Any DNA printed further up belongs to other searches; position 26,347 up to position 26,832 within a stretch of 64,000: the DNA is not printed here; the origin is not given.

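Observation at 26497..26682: Lanthipeptide/ranthipeptide-like precursor: GG-leader plus a 31-aa core with 6 Cys and 10 Ser/Thr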

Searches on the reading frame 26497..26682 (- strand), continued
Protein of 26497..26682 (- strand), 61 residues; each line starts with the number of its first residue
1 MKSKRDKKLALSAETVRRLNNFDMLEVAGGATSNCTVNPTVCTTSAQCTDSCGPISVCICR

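Call 30: find_homologous_proteins(query=L008:10673-11989:+, max_evalue=1e-10)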
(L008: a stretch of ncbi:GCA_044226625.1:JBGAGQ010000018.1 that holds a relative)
Query L008:10673-11989:+ (438 aa): 1221 proteins with E <= 1e-10 among 8000 candidates; the best 120 are listed.
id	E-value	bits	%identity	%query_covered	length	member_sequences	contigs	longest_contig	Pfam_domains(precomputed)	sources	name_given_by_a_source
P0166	2.7e-287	971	100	100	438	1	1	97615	PF05147.20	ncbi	-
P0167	9.9e-136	472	54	96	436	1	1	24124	PF05147.20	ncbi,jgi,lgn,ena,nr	ncbi:MAG TPA: lanthionine synthetase C family protein [Thermoanaerobaculia bacterium]|nr:lanthionine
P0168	8.2e-89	317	43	93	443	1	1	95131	PF05147.20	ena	-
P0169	1.3e-88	316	45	88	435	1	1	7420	PF05147.20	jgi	jgi:hypothetical protein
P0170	8.3e-86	307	43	88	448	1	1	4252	PF05147.20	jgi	jgi:hypothetical protein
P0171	1.4e-85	306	43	90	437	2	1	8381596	PF05147.20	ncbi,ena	-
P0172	1.9e-85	306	44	90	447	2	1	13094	PF05147.20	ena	-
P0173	2.6e-85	305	43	86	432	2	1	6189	PF05147.20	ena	-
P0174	5.3e-85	304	42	88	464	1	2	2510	PF05147.20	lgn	-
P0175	5.8e-85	304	44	93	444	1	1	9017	PF05147.20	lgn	-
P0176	5.9e-85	304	44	90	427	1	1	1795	PF05147.20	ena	-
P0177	7.8e-85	304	43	88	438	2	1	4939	PF05147.20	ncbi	-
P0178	1.6e-84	303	44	89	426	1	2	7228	PF05147.20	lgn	-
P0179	4.6e-84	301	44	86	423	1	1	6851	PF05147.20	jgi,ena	-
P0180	7.4e-84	301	44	90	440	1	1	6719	PF05147.20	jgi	jgi:lantibiotic biosynthesis protein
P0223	2.0e-79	286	41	89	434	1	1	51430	PF05147.20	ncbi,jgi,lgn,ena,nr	ncbi:MAG TPA: lanthionine synthetase C family protein [Thermoanaerobaculia bacterium]|nr:lanthionine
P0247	4.2e-78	282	41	91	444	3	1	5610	PF05147.20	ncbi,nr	ncbi:MAG TPA: lanthionine synthetase C family protein [Thermoanaerobaculia bacterium]|nr:lanthionine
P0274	8.5e-77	277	43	88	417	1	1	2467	PF05147.20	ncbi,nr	ncbi:MAG TPA: lanthionine synthetase C family protein [Thermoanaerobaculia bacterium]|nr:lanthionine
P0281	2.0e-76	276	41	95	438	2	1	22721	PF05147.20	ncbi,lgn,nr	ncbi:MAG TPA: lanthionine synthetase C family protein [Thermoanaerobaculia bacterium]|nr:lanthionine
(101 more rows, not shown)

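Call 32: find_encoding_contigs(protein=P0167, flank=10000, max_places=2)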
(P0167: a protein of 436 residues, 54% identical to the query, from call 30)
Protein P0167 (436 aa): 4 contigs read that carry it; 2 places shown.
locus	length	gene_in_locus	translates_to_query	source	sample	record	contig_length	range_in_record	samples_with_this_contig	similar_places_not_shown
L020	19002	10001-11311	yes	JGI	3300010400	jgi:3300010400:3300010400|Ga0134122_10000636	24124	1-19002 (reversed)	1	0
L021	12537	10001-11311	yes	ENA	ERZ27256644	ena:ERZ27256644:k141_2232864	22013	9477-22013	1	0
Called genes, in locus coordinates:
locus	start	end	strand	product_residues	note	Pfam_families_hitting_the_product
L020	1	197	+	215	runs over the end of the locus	PF09997:DUF2238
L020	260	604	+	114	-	PF03551:PadR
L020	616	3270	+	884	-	PF12704:MacB_PCD, PF02687:FtsX, PF12704:MacB_PCD, PF02687:FtsX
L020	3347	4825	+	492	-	PF00999:Na_H_Exchanger, PF02080:TrkA_C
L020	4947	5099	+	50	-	-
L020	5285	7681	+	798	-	PF12704:MacB_PCD, PF02687:FtsX, PF12704:MacB_PCD, PF02687:FtsX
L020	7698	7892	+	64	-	PF09957:VapB_antitoxin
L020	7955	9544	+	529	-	PF06609:TRI12, PF00083:Sugar_tr, PF05977:MFS_3, PF07690:MFS_1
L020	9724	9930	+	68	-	-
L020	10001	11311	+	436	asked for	PF05147:LANC_like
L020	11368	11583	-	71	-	PF28317:Lant_leader_dom (weak)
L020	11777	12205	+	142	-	PF00515:TPR_1 (faint), PF21033:RMD1-3 (weak), PF13432:TPR_16, PF14559:TPR_19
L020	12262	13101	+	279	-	-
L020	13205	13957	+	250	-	-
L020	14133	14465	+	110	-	PF03551:PadR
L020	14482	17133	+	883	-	PF12704:MacB_PCD, PF02687:FtsX, PF12704:MacB_PCD, PF02687:FtsX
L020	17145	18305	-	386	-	-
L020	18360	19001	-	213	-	?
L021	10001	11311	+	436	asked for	PF05147:LANC_like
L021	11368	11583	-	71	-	PF28317:Lant_leader_dom (weak)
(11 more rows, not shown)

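Call 37: search_protein_families(library=pfam, proteins=[L020:12262-13101:+, L020:13205-13957:+, L020:17145-18305:-, L008:16435-17835:+, L008:18059-20002:+], max_evalue=0.01)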
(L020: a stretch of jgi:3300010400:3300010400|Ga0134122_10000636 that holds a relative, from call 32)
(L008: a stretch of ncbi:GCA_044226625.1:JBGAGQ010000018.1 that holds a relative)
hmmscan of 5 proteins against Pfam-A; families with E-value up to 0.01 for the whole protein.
L020:12262-13101:+ (279 aa): 0 families

L020:13205-13957:+ (250 aa): 0 families

L020:17145-18305:- (386 aa): 2 families
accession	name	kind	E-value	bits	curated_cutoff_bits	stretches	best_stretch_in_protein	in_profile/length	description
PF13519.12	VWA_2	-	0.00039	21.4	27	1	171-215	28-71/107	von Willebrand factor type A domain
PF00092.34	VWA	-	0.0013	19.4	23.8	0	168-215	21-73/174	von Willebrand factor type A domain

L008:16435-17835:+ (466 aa): 9 families
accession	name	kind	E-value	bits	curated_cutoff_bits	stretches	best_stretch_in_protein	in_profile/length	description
PF00198.28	2-oxoacid_dh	-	3.7e-79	265.9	23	1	229-456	3-226/232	2-oxoacid dehydrogenases acyltransferase (catalytic domain)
PF00364.28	Biotin_lipoyl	-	2e-24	85.6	22.1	1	4-76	2-73/73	Biotin-requiring enzyme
PF02817.22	E3_binding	-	2.5e-14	53.6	23.7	1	140-174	2-36/36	e3 binding domain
PF13533.13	Biotin_lipoyl_2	-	4e-06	27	29.8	1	14-39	6-31/32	Biotin-lipoyl like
PF16576.10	HlyD_D23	-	0.0015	18.3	30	0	15-42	26-54/214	Barrel-sandwich domain of CusB or HlyD membrane-fusion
PF01597.25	GCV_H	-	0.0021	18.4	22.2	0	23-61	38-76/122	Glycine cleavage H-protein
PF13437.12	HlyD_3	-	0.0025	19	22.2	0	48-90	2-44/106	HlyD family secretion protein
PF13375.12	RnfC_N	-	0.0025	18.2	25.6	1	17-67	39-88/101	RnfC Barrel sandwich hybrid domain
PF05896.17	NQRA_N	-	0.0093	16.6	25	0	19-61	39-80/94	NqrA N-terminal barrel-sandwich hybrid domain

L008:18059-20002:+ (647 aa): 1 family
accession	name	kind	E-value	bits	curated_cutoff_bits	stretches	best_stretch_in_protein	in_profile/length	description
PF13517.12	FG-GAP_3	-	0.00026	22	26.9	0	493-511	40-58/61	FG-GAP-like repeat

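Call 38: find_related_loci(query=A1, collection=metagenome_contigs, flank=10000)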
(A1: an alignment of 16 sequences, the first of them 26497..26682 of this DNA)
Query A1 (61 aa) in metagenome_contigs; peptide patterns used: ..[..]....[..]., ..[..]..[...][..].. (x = any residue, [..] = any of these).
56 stretches matched a pattern; 3 encode a relative of the query (tblastn E <= 1e-3); 3 distinct loci.
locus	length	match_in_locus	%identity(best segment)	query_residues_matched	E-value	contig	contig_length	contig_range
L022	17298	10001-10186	77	1-61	1e-27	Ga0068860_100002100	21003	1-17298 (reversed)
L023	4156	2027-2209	70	1-61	9e-26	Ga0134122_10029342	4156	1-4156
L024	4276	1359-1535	63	1-61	4e-21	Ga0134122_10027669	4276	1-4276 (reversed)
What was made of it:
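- Tried and rejected: The metagenome scan with the peptide alignment returned only 3 loci (call 38).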

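Call 41: list_cluster_members(proteins=[P0167, P0015, P0008, P0005, P0223, P0247, P0274, P0281, P0001, P0166])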
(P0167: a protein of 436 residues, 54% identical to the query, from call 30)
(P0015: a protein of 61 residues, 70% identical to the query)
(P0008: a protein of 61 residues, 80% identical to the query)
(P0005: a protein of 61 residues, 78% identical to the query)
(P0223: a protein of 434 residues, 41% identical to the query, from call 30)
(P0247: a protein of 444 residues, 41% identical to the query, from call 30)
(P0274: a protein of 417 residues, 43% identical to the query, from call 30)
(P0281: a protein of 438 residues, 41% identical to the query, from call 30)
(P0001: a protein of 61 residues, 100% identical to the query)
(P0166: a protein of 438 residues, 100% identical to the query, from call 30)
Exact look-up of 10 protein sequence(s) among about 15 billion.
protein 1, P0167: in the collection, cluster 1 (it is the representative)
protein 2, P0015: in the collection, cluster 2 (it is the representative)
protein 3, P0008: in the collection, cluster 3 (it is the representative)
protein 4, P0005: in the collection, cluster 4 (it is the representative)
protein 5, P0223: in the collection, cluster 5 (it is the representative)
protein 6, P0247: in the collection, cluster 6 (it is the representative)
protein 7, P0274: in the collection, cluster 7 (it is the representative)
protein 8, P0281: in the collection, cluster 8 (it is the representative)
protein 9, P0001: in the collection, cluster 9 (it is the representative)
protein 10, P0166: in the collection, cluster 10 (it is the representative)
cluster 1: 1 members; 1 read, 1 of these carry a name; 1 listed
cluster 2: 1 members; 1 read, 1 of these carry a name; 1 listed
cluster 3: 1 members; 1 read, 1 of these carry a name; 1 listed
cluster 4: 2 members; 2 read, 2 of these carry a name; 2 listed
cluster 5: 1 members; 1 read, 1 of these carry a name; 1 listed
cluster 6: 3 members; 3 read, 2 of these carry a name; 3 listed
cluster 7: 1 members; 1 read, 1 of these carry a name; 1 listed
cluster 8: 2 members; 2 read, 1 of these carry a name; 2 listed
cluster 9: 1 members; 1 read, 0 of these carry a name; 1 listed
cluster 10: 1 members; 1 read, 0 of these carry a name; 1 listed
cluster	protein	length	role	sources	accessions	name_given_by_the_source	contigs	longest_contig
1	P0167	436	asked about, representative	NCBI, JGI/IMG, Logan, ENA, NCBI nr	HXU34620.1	MAG TPA: lanthionine synthetase C family protein [Thermoanaerobaculia bacterium] | lanthionine synthetase C family protein [Thermoanaerobaculia bacterium]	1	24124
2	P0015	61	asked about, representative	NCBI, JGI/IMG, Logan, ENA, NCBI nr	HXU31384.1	MAG TPA: class I lanthipeptide [Thermoanaerobaculia bacterium] | class I lanthipeptide [Thermoanaerobaculia bacterium]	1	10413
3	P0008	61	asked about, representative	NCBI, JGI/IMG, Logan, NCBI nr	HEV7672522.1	MAG TPA: class I lanthipeptide [Thermoanaerobaculia bacterium] | hypothetical protein | class I lanthipeptide [Thermoanaerobaculia bacterium]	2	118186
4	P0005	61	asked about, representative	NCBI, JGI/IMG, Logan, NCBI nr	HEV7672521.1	MAG TPA: hypothetical protein VGS22_28720 [Thermoanaerobaculia bacterium] | hypothetical protein | hypothetical protein [Thermoanaerobaculia bacterium]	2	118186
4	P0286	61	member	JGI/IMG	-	hypothetical protein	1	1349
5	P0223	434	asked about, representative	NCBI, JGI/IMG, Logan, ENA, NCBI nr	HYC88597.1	MAG TPA: lanthionine synthetase C family protein [Thermoanaerobaculia bacterium] | lanthionine synthetase C family protein [Thermoanaerobaculia bacterium]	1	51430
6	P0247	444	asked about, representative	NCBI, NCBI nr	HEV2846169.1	MAG TPA: lanthionine synthetase C family protein [Thermoanaerobaculia bacterium] | lanthionine synthetase C family protein [Thermoanaerobaculia bacterium]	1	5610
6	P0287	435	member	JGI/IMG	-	lantibiotic biosynthesis protein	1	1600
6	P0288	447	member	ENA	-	-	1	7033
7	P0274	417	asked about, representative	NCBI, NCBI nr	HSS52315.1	MAG TPA: lanthionine synthetase C family protein [Thermoanaerobaculia bacterium] | lanthionine synthetase C family protein [Thermoanaerobaculia bacterium]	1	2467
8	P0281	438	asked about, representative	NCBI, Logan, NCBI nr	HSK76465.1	MAG TPA: lanthionine synthetase C family protein [Thermoanaerobaculia bacterium] | lanthionine synthetase C family protein [Thermoanaerobaculia bacterium]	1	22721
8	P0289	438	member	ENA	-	-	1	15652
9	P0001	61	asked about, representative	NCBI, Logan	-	-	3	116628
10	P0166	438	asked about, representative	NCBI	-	-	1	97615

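Call 42: find_encoding_contigs(protein=P0223, flank=10000, max_places=1)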
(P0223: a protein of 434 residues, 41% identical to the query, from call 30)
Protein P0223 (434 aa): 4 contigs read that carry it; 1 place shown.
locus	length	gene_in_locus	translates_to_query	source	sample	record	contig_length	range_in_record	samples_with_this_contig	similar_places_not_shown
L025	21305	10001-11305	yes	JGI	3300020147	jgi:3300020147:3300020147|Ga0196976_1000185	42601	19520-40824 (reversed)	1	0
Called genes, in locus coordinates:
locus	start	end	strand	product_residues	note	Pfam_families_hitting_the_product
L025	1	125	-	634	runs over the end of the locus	?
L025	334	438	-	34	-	-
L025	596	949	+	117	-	-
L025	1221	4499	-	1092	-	PF04738:Lant_dehydr_N, PF14028:Lant_dehydr_C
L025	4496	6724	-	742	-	PF03412:Peptidase_C39, PF00664:ABC_membrane, PF00005:ABC_tran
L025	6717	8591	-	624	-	PF01590:GAF, PF13185:GAF_2, PF25919:BSH_CusB (faint), PF26077:BSH_Fcp1 (faint)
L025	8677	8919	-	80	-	-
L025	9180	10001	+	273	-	PF25973:BSH_CzcB (weak)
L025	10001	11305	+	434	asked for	PF05147:LANC_like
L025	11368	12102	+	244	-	PF00072:Response_reg, PF04397:LytTR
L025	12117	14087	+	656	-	PF06580:His_kinase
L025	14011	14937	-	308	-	-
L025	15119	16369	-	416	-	PF05922:Inhibitor_I9 (weak), PF00082:Peptidase_S8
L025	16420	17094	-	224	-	-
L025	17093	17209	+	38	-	-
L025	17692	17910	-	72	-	-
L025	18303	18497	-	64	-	-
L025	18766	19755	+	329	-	PF27765:UCP032817-like, PF01079:Hint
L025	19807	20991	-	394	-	-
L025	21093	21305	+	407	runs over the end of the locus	PF01266:DAO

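Call 56: find_homologous_proteins(query=L025:1221-4499:-, max_evalue=1e-20)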
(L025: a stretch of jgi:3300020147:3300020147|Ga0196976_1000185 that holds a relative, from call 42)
Query L025:1221-4499:- (1092 aa): 1178 proteins with E <= 1e-20 among 8000 candidates; the best 120 are listed.
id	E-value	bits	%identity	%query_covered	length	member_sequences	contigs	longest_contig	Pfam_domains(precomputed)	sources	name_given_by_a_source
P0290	0.0e+0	2391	100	100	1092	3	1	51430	PF14028.12,PF04738.19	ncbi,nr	ncbi:MAG TPA: lantibiotic dehydratase [Thermoanaerobaculia bacterium]|nr:lantibiotic dehydratase [Th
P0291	0.0e+0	2001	84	99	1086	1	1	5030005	PF14028.12,PF04738.19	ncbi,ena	-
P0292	0.0e+0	1996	84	99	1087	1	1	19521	PF14028.12,PF04738.19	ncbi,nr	ncbi:MAG TPA: lantibiotic dehydratase [Thermoanaerobaculia bacterium]|nr:lantibiotic dehydratase [Th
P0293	0.0e+0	1905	82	99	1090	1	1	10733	PF14028.12,PF04738.19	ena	-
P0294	0.0e+0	1882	79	100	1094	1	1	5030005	PF14028.12,PF04738.19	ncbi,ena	-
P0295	0.0e+0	1882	80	98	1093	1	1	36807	PF14028.12,PF04738.19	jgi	jgi:thiopeptide-type bacteriocin biosynthesis protein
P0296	0.0e+0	1863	79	99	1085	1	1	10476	PF14028.12,PF04738.19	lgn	-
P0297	0.0e+0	1843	77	100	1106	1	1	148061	PF14028.12,PF04738.19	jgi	jgi:lantibiotic biosynthesis protein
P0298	0.0e+0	1842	79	98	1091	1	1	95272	PF14028.12,PF04738.19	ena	-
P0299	0.0e+0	1841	79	99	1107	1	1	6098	PF14028.12,PF04738.19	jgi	-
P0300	0.0e+0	1840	78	99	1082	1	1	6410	PF14028.12,PF04738.19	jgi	-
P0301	0.0e+0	1822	78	98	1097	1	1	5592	PF14028.12,PF04738.19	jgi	jgi:thiopeptide-type bacteriocin biosynthesis protein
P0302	0.0e+0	1812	78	99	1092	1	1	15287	PF14028.12,PF04738.19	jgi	jgi:thiopeptide-type bacteriocin biosynthesis protein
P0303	0.0e+0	1793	76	99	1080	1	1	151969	PF14028.12,PF04738.19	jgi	jgi:class I lanthipeptide synthase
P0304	0.0e+0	1768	77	98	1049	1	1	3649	PF14028.12,PF04738.19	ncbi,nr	ncbi:MAG TPA: lantibiotic dehydratase, partial [Candidatus Eisenbacteria bacterium]|nr:lantibiotic d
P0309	0.0e+0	1761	74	98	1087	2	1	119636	PF14028.12,PF04738.19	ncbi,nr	ncbi:MAG TPA: lantibiotic dehydratase [Thermoanaerobaculia bacterium]|nr:lantibiotic dehydratase [Th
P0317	0.0e+0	1745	74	99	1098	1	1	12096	PF14028.12,PF04738.19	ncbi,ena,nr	ncbi:MAG TPA: lantibiotic dehydratase [Thermoanaerobaculia bacterium]|nr:lantibiotic dehydratase [Th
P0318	0.0e+0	1745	73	98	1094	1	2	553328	PF14028.12,PF04738.19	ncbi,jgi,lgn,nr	ncbi:MAG: lantibiotic biosynthesis protein [Acidobacteriota bacterium]|jgi:thiopeptide-type bacterio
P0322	0.0e+0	1735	74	98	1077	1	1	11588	PF14028.12,PF04738.19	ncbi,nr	ncbi:MAG TPA: lantibiotic dehydratase [Thermoanaerobaculia bacterium]|nr:lantibiotic dehydratase [Th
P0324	0.0e+0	1734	74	99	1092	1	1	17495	PF14028.12,PF04738.19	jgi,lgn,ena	-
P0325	0.0e+0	1733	74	99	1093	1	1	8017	PF14028.12,PF04738.19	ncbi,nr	ncbi:MAG TPA: lantibiotic dehydratase [Thermoanaerobaculia bacterium]|nr:lantibiotic dehydratase [Th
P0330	0.0e+0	1700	72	98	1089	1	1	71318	PF14028.12,PF04738.19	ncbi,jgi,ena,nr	ncbi:MAG TPA: lantibiotic dehydratase [Thermoanaerobaculia bacterium]|nr:lantibiotic dehydratase [Th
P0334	0.0e+0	1594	68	99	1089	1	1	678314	PF14028.12,PF04738.19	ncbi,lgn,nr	ncbi:MAG TPA: lantibiotic dehydratase [Thermoanaerobaculia bacterium]|nr:lantibiotic dehydratase [Th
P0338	0.0e+0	1524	67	98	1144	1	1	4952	PF14028.12,PF04738.19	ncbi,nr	ncbi:MAG TPA: lantibiotic dehydratase [Thermoanaerobaculia bacterium]|nr:lantibiotic dehydratase [Th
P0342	0.0e+0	1375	61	98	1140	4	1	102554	PF14028.12,PF04738.19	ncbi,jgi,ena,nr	ncbi:MAG TPA: lantibiotic dehydratase [Thermoanaerobaculia bacterium]|nr:lantibiotic dehydratase [Th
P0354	0.0e+0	1347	60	98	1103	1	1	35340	PF14028.12,PF04738.19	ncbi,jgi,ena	ncbi:MAG TPA: lantibiotic dehydratase [Thermoanaerobaculia bacterium]|jgi:thiopeptide-type bacterioc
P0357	0.0e+0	1345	62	95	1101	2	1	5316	PF14028.12,PF04738.19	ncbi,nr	ncbi:MAG: lantibiotic biosynthesis protein, partial [Acidobacteriota bacterium]|nr:lantibiotic biosy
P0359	0.0e+0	1341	61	98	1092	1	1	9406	PF14028.12,PF04738.19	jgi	jgi:lantibiotic biosynthesis protein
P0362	0.0e+0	1337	60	98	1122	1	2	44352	PF14028.12,PF04738.19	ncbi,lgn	-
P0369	0.0e+0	1331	61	98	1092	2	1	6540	PF14028.12,PF04738.19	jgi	jgi:thiopeptide-type bacteriocin biosynthesis protein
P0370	0.0e+0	1331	60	98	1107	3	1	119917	PF14028.12,PF04738.19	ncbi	ncbi:MAG TPA: lantibiotic dehydratase [Thermoanaerobaculia bacterium]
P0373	0.0e+0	1329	59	98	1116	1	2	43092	PF14028.12,PF04738.19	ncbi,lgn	-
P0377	0.0e+0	1326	59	98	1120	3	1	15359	PF14028.12,PF04738.19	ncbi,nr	ncbi:MAG TPA: lantibiotic dehydratase [Thermoanaerobaculia bacterium]|nr:lantibiotic dehydratase [Th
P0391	0.0e+0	1321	60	98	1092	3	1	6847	PF14028.12,PF04738.19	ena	-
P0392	0.0e+0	1320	58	99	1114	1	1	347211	PF14028.12,PF04738.19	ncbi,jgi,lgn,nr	ncbi:MAG TPA: lantibiotic dehydratase [Thermoanaerobaculia bacterium]|jgi:thiopeptide-type bacterioc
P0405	0.0e+0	1315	59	98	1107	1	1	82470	PF14028.12,PF04738.19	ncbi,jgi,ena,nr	ncbi:MAG TPA: lantibiotic dehydratase [Thermoanaerobaculia bacterium]|nr:lantibiotic dehydratase [Th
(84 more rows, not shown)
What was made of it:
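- LanB is 58-84% identical across many Thermoanaerobaculia MAGs (call 56).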

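Call 57: find_encoding_contigs(protein=P0362, flank=10000, max_places=3)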
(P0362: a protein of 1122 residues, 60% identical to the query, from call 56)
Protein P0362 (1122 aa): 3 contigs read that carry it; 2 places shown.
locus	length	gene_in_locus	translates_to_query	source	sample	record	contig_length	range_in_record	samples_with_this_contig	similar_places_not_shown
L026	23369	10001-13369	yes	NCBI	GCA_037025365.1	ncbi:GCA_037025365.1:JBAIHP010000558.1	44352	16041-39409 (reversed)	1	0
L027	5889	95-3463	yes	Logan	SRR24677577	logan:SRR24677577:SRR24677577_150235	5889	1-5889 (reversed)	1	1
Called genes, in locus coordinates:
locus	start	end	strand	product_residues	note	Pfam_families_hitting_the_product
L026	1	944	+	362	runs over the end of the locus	PF00571:CBS (faint), PF01380:SIS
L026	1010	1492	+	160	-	PF00702:Hydrolase (weak), PF08282:Hydrolase_3 (weak)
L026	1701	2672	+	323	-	PF03279:Lip_A_acyltrans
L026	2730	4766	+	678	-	PF00884:Sulfatase, PF01663:Phosphodiest (faint), PF16347:SGSH_C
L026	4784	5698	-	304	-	PF25917:BSH_RND (weak), PF25973:BSH_CzcB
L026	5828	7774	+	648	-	PF13185:GAF_2, PF01590:GAF, PF25919:BSH_CusB, PF25973:BSH_CzcB (weak), PF26077:BSH_Fcp1 (weak)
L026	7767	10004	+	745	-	PF03412:Peptidase_C39, PF00664:ABC_membrane, PF02463:SMC_N (faint), PF00005:ABC_tran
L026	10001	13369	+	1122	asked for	PF04738:Lant_dehydr_N, PF14028:Lant_dehydr_C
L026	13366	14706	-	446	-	PF05147:LANC_like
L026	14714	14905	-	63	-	-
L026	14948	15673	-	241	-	PF00902:TatC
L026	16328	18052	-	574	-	-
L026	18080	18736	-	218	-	-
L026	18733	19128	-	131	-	-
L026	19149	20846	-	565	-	-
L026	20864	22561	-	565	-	-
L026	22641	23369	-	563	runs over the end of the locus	-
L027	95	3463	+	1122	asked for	PF04738:Lant_dehydr_N, PF14028:Lant_dehydr_C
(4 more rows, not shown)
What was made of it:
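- On Class I lanthipeptide precursor (LanA), NF038153 leader subtype: Present in the canonical Thermoanaerobaculia clusters L025 and L026 (calls 42, 57).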
